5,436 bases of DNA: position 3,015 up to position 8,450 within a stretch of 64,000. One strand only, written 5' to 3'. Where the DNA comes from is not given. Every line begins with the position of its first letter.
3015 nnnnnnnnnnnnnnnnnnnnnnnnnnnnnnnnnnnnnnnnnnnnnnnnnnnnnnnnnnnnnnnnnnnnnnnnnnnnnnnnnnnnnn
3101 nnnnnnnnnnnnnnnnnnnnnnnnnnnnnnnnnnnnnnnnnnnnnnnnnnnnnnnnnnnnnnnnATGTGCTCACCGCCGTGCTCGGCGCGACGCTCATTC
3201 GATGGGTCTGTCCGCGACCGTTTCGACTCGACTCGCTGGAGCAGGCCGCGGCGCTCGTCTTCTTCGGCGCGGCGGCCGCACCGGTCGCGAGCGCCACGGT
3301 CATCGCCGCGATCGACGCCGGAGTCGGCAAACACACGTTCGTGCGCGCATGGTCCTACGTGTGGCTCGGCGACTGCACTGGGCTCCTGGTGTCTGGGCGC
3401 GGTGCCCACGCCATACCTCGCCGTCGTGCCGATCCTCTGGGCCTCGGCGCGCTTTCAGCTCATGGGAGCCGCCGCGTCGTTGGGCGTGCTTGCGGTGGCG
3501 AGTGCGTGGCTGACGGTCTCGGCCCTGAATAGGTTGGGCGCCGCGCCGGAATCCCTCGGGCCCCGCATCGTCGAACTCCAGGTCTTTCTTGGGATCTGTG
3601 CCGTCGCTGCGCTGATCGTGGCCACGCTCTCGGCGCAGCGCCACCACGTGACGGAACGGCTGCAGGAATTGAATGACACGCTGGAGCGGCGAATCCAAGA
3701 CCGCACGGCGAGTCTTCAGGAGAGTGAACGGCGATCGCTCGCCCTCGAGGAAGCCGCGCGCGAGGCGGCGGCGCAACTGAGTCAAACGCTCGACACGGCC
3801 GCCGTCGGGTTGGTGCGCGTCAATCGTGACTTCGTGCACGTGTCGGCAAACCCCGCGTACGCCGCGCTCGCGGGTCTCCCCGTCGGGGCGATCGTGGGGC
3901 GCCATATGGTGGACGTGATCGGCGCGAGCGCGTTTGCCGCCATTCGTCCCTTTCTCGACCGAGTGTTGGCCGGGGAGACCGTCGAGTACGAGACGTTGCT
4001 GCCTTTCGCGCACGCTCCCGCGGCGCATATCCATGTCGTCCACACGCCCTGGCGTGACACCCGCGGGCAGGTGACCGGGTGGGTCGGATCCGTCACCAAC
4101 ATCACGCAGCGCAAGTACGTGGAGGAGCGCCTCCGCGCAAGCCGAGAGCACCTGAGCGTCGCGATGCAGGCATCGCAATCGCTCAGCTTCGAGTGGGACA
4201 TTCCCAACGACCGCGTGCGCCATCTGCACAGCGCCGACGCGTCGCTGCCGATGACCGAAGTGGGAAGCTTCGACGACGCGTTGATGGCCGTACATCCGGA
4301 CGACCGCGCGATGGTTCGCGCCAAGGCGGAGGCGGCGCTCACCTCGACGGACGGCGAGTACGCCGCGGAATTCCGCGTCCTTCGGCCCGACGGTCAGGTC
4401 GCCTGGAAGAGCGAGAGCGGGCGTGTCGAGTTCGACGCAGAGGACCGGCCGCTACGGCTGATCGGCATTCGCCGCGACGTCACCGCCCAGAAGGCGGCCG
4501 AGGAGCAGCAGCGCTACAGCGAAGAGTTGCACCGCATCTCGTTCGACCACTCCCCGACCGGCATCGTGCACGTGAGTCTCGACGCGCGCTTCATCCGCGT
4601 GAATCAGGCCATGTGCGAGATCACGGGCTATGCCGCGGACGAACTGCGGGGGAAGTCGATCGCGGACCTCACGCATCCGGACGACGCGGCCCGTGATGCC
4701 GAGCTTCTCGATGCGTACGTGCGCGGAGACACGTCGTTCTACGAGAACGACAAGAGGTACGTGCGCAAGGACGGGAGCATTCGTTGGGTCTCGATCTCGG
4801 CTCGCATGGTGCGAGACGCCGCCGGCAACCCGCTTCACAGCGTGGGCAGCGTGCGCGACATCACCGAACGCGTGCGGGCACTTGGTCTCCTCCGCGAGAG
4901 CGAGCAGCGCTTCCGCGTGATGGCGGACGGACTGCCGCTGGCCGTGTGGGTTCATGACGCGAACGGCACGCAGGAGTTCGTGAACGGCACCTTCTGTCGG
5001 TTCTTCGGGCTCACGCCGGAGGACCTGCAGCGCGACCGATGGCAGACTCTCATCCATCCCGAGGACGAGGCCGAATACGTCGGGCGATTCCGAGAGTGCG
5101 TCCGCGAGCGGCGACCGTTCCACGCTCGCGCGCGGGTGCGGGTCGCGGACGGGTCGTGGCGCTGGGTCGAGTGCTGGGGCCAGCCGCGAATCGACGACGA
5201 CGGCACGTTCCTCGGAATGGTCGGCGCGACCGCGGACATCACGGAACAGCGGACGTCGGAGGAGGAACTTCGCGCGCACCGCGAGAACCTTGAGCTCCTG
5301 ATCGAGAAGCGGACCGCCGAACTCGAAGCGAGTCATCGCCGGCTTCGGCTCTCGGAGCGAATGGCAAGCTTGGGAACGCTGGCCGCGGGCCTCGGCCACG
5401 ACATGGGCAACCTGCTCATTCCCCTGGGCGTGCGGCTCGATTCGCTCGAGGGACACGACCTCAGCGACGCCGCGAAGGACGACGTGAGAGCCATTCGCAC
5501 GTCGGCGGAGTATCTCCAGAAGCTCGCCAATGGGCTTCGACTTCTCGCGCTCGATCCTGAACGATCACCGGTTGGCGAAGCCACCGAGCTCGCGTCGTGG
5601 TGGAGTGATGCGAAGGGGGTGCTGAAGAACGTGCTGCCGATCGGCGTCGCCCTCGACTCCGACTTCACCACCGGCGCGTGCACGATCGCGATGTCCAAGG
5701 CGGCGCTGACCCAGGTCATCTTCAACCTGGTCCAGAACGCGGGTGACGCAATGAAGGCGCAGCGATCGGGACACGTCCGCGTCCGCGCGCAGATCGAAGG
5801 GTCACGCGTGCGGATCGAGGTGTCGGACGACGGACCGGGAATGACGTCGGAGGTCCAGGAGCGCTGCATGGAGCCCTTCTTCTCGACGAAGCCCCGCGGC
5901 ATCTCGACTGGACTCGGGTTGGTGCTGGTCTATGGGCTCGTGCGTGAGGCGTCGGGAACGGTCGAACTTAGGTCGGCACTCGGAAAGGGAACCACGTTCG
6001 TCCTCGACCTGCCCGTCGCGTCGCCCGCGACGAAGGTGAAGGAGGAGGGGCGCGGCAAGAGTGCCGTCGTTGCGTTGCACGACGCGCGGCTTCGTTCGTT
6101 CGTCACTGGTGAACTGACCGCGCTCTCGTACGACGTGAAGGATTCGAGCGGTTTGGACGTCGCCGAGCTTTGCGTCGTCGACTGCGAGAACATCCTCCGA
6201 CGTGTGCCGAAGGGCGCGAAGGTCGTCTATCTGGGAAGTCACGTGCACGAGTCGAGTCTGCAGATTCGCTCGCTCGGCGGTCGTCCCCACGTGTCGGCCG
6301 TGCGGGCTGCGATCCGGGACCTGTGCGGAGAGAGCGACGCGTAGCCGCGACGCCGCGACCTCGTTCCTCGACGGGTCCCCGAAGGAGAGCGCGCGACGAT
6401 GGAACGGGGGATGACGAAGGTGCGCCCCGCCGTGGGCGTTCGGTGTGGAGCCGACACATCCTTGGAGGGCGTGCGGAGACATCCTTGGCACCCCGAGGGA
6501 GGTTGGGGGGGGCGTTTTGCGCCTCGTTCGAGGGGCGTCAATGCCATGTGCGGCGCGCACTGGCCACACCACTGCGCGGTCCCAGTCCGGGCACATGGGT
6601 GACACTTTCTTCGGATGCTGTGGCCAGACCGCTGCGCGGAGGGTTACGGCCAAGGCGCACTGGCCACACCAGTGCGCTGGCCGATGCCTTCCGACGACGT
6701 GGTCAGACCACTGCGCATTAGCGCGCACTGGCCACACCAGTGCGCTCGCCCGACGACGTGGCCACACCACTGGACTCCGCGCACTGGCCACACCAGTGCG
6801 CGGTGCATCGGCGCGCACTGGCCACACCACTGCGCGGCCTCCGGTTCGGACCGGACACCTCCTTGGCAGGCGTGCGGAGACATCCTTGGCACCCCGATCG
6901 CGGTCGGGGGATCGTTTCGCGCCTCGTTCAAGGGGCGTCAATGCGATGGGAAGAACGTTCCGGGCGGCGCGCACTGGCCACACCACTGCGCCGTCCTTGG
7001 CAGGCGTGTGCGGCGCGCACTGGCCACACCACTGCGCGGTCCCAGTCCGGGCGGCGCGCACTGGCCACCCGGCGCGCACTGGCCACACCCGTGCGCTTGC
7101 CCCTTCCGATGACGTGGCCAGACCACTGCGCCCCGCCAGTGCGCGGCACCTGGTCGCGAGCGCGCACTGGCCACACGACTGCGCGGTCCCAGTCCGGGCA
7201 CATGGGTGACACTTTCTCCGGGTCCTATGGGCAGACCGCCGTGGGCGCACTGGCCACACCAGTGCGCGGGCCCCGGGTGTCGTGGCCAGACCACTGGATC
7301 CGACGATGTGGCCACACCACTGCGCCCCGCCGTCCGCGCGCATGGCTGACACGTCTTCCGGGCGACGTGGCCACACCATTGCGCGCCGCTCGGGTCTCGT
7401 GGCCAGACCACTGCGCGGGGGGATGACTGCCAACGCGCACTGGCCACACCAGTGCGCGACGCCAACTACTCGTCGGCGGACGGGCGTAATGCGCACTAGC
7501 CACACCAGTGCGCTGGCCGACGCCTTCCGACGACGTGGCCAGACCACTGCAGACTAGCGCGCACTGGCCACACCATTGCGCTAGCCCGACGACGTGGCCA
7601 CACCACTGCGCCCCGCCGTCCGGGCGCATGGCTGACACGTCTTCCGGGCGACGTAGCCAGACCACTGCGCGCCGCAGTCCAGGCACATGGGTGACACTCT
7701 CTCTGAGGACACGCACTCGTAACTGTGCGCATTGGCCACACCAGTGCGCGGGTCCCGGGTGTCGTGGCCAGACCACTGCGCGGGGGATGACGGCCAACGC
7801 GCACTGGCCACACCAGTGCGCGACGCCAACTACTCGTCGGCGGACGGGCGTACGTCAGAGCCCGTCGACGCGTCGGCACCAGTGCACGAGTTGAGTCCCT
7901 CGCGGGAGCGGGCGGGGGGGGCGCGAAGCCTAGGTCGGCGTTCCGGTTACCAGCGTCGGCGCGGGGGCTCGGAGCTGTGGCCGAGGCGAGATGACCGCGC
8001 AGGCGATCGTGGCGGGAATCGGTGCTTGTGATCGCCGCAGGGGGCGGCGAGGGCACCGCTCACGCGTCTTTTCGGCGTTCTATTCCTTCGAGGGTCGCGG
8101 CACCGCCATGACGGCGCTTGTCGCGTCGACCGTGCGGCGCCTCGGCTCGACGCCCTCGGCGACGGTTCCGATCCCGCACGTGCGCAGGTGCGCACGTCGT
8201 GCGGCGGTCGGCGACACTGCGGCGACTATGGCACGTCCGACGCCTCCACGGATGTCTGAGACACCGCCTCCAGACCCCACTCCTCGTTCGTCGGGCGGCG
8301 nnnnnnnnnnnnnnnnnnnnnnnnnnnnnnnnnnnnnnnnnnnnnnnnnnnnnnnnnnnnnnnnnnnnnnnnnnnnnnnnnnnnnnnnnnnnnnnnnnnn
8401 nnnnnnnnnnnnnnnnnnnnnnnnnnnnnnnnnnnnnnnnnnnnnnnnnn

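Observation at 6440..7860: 1.4-kb non-coding island packed with about 28 same-orientation copies of a hairpin-forming 18-23-mer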

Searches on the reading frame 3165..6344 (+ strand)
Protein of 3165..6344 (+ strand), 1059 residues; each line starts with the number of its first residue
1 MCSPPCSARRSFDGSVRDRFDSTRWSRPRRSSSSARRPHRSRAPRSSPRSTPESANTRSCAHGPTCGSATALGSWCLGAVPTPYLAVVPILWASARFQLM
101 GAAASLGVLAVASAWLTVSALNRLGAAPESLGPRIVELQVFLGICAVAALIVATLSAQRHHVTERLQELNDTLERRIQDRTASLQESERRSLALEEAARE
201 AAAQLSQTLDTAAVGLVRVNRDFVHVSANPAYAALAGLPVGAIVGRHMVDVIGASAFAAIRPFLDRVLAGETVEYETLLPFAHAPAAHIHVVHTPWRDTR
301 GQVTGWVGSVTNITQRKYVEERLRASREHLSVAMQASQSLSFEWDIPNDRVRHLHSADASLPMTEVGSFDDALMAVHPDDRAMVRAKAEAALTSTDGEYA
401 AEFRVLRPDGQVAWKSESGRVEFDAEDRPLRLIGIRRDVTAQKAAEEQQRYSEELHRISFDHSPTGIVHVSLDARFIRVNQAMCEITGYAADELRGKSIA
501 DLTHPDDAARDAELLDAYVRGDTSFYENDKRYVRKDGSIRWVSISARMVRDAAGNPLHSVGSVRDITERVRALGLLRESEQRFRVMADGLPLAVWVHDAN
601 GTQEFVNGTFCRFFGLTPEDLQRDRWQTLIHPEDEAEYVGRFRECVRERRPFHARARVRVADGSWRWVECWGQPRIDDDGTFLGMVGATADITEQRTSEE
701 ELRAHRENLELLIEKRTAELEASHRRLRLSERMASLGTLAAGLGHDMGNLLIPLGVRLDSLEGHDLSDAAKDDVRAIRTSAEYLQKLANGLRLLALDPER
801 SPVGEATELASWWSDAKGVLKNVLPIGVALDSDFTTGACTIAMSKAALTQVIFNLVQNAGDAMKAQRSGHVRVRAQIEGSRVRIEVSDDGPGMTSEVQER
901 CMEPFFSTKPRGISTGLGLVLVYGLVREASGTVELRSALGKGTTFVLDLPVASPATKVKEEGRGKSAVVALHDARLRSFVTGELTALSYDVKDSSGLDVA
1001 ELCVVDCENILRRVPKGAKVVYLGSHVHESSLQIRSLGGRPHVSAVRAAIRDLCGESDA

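Call 13: search_protein_families(library=pfam, proteins=[window:3165-6344:+], max_evalue=0.001)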
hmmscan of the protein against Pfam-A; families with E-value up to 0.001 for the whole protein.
window:3165-6344:+ (1059 aa): 11 families
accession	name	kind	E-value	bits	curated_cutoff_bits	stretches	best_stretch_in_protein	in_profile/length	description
PF08447.18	PAS_3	-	4.1e-56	187.7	25.6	3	477-562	2-88/89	PAS fold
PF08448.16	PAS_4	-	7.8e-43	145.6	23.1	3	460-571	1-110/110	PAS fold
PF00989.32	PAS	-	5e-40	136.5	22.6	2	461-566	8-113/113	PAS fold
PF13426.13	PAS_9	-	2.3e-36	124.6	27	2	465-568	2-103/103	PAS domain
PF02518.31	HATPase_c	-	8.5e-22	78.1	26.4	1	846-952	4-110/111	Histidine kinase-, DNA gyrase B-, and HSP90-like ATPase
PF13188.13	PAS_8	-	1.1e-18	66.8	21.8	2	458-511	6-58/65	PAS domain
PF05231.19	MASE1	-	2.2e-09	37.3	29.8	1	37-159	174-298/299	MASE1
PF14598.12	PAS_11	-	5.4e-08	33.2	25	0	615-673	26-84/109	PAS domain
PF13581.12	HATPase_c_2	-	5.4e-06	26.9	27.4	1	865-929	50-112/127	Histidine kinase-like ATPase domain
PF13596.12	PAS_10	-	0.00016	22.7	22.1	0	241-314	36-106/106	PAS domain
PF25526.1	LIP-1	-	0.00034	20.5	34.1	1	153-212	81-138/250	Liprin-alpha-like coiled coil domain 2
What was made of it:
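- Checked: The kinase stops at 6344; it is a MASE1-PAS histidine kinase (call 13).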

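Call 14: find_encoding_contigs(protein=window:3165-6344:+, flank=10000, max_places=6)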
Protein window:3165-6344:+ (1059 aa): no gene with exactly this product is on record in the collection.

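Call 17: find_homologous_proteins(query=window:3165-6344:+, max_evalue=1e-30)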
Query window:3165-6344:+ (1059 aa): 667 proteins with E <= 1e-30 among 8000 candidates; the best 120 are listed.
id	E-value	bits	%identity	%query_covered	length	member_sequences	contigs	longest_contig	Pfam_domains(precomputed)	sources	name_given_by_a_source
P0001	0.0e+0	2116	100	90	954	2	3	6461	PF08447.19,PF13426.14,PF13188.14,PF08448.17,PF02518.32,PF00989.32,PF14598.13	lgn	-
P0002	8.1e-188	645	39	59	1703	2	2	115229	PF13426.14,PF13188.14,PF13185.13,PF08670.18,PF13492.13,PF13596.13,PF08447.19,PF12860.14,PF01590.33,PF08448.17,PF02518.32,PF00989.32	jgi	-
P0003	1.8e-152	528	32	38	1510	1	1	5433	PF08447.19,PF13426.14,PF13188.14,PF08448.17,PF02518.32,PF00512.32,PF13493.12,PF00989.32,PF14598.13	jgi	jgi:PAS domain S-box-containing protein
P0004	1.4e-144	502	39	45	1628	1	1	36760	PF08447.19,PF13426.14,PF13188.14,PF08448.17,PF02518.32,PF00989.32,PF14598.13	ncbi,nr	ncbi:MAG: PAS domain S-box protein [Phycisphaerales bacterium]|nr:PAS domain S-box protein [Phycisph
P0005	1.7e-142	495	31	48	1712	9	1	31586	PF13426.14,PF13188.14,PF13185.13,PF08348.19,PF00512.32,PF00072.31,PF13596.13,PF08447.19,PF12860.14,PF01590.33,PF08448.17,PF02518.32,PF00989.32,PF14598.13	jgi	jgi:PAS domain S-box-containing protein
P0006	6.1e-138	480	33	60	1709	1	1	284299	PF13426.14,PF19501.6,PF13188.14,PF18212.7,PF00512.32,PF13493.12,PF00072.31,PF08447.19,PF08448.17,PF02518.32,PF00989.32,PF14598.13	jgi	jgi:PAS domain S-box-containing protein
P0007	7.9e-133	463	28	41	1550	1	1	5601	PF08447.19,PF13426.14,PF13188.14,PF12860.14,PF08448.17,PF02518.32,PF00512.32,PF00989.32,PF14598.13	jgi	jgi:PAS domain S-box-containing protein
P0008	2.8e-127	444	33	49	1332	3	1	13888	PF08447.19,PF13426.14,PF13188.14,PF13185.13,PF01590.33,PF08448.17,PF02518.32,PF00512.32,PF00989.32,PF00072.31,PF14598.13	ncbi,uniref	ncbi:PAS domain S-box protein [Brevundimonas sp.]|uniref:PAS domain S-box protein n=1 Tax=Brevundimo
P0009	3.8e-123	431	29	66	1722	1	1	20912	PF08447.19,PF13426.14,PF13188.14,PF24820.2,PF08448.17,PF02518.32,PF00512.32,PF00989.32,PF00072.31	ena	-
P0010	2.3e-118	415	32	46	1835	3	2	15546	PF13596.13,PF08447.19,PF13426.14,PF13188.14,PF12860.14,PF01590.33,PF08448.17,PF02518.32,PF00512.32,PF00989.32,PF14598.13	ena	-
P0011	5.2e-117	410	29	57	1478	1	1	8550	PF08447.19,PF13426.14,PF13188.14,PF01590.33,PF08448.17,PF02518.32,PF00512.32,PF00989.32,PF00072.31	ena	-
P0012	8.4e-117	410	27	49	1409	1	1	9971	PF08447.19,PF13426.14,PF13188.14,PF12860.14,PF08448.17,PF02518.32,PF00512.32,PF00989.32,PF21043.4,PF14598.13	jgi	jgi:PAS domain S-box-containing protein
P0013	1.6e-115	405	31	39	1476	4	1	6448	PF08447.19,PF13426.14,PF13188.14,PF08448.17,PF02518.32,PF00989.32,PF00072.31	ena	-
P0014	5.8e-115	403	28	53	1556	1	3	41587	PF13596.13,PF08447.19,PF13426.14,PF13188.14,PF12860.14,PF08448.17,PF02518.32,PF00512.32,PF00989.32,PF14598.13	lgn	-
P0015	1.3e-114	402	29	62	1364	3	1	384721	PF13426.14,PF13188.14,PF13185.13,PF24820.2,PF00512.32,PF00072.31,PF08447.19,PF12860.14,PF01590.33,PF08448.17,PF02518.32,PF00989.32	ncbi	-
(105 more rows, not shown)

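Call 18: find_encoding_contigs(protein=P0001, flank=10000, max_places=10)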
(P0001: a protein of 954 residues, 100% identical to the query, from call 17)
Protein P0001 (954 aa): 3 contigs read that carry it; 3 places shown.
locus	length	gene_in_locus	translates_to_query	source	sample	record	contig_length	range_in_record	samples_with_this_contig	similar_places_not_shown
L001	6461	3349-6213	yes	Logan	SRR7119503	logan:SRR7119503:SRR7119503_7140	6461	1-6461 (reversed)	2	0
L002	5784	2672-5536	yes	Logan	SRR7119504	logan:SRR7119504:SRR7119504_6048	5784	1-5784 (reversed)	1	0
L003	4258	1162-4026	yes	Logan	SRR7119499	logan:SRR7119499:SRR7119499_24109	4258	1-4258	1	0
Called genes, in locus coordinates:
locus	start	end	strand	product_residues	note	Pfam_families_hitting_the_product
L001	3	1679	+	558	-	?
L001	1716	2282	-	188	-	PF01243:PNPOx_N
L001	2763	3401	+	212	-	PF05231:MASE1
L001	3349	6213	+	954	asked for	PF08448:PAS_4, PF08447:PAS_3, PF00989:PAS, PF08448:PAS_4, PF08447:PAS_3, PF13426:PAS_9, PF00989:PAS, PF08447:PAS_3, +6 more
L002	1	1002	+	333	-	?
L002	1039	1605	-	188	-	PF01243:PNPOx_N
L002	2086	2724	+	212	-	PF05231:MASE1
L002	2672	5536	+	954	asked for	PF08448:PAS_4, PF08447:PAS_3, PF00989:PAS, PF08448:PAS_4, PF08447:PAS_3, PF13426:PAS_9, PF00989:PAS, PF08447:PAS_3, +6 more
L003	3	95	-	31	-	?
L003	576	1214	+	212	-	PF05231:MASE1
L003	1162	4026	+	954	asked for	PF08448:PAS_4, PF08447:PAS_3, PF00989:PAS, PF08448:PAS_4, PF08447:PAS_3, PF13426:PAS_9, PF00989:PAS, PF08447:PAS_3, +6 more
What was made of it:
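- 2894..6344 (+): Upstream MASE1-PAS histidine kinase, split into two overlapping frames (2894-3532 and 3165/3480-6344). calls 13, 18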

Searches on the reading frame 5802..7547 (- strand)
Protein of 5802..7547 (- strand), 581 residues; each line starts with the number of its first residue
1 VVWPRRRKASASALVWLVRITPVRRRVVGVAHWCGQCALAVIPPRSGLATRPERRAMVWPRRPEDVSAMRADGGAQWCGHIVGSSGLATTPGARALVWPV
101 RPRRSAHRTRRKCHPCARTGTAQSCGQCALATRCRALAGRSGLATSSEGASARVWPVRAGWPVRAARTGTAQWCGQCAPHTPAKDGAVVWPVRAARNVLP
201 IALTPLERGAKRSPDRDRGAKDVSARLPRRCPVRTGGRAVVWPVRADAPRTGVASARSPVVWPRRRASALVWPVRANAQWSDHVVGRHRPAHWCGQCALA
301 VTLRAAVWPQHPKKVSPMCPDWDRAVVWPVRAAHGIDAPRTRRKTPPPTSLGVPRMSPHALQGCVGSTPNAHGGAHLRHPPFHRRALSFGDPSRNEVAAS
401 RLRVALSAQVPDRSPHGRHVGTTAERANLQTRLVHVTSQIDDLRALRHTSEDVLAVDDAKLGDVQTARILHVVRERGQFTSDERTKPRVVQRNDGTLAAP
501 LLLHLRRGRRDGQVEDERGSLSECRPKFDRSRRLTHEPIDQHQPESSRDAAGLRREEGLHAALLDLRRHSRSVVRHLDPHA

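Call 73: search_protein_families(library=pfam, proteins=[window:5802-7547:-], max_evalue=0.01)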
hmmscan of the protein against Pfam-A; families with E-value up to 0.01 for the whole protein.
window:5802-7547:- (581 aa): 0 families

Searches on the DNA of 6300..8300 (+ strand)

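Call 32: search_rna_families(source=window, start=6300, end=8300, threshold=evalue, max_evalue=5)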
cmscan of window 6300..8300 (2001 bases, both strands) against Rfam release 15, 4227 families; matches with E-value up to 5: 3.
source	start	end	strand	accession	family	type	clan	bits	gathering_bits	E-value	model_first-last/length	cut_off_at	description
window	7957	8028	-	RF01972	H19_1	Gene; lncRNA;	-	24.2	50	3.6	1-71/71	no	H19 conserved region 1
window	6724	6800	-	RF03977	mir-976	Gene; miRNA;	-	19.3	100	3.3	1-85/85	no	mir-976 microRNA precursor family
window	6769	6917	+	RF02868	ncS037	Gene; sRNA;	-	18.9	112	3.1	1-152/152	no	Burkholderia sRNA 37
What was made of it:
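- On Known RNA families (Rfam 15): In E-value mode over 6300-8300 there is only noise, with E>3 (call 32).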

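Call 77: search_dna_similar(query=window:6440-7860:+, collection=plasmids, mode=distant, max_rows=8)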
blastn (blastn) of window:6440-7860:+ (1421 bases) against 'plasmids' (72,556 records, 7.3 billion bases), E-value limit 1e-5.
No match.

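Call 78: search_dna_similar(query=window:6440-7860:+, collection=phages, mode=distant, max_rows=8)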
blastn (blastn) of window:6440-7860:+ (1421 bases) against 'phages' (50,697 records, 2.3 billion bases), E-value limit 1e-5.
No match.
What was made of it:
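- There is no plasmid or phage homology (calls 77, 78).
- Tried and rejected: No rep or par genes, and no plasmid or phage similarity (calls 77, 78).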
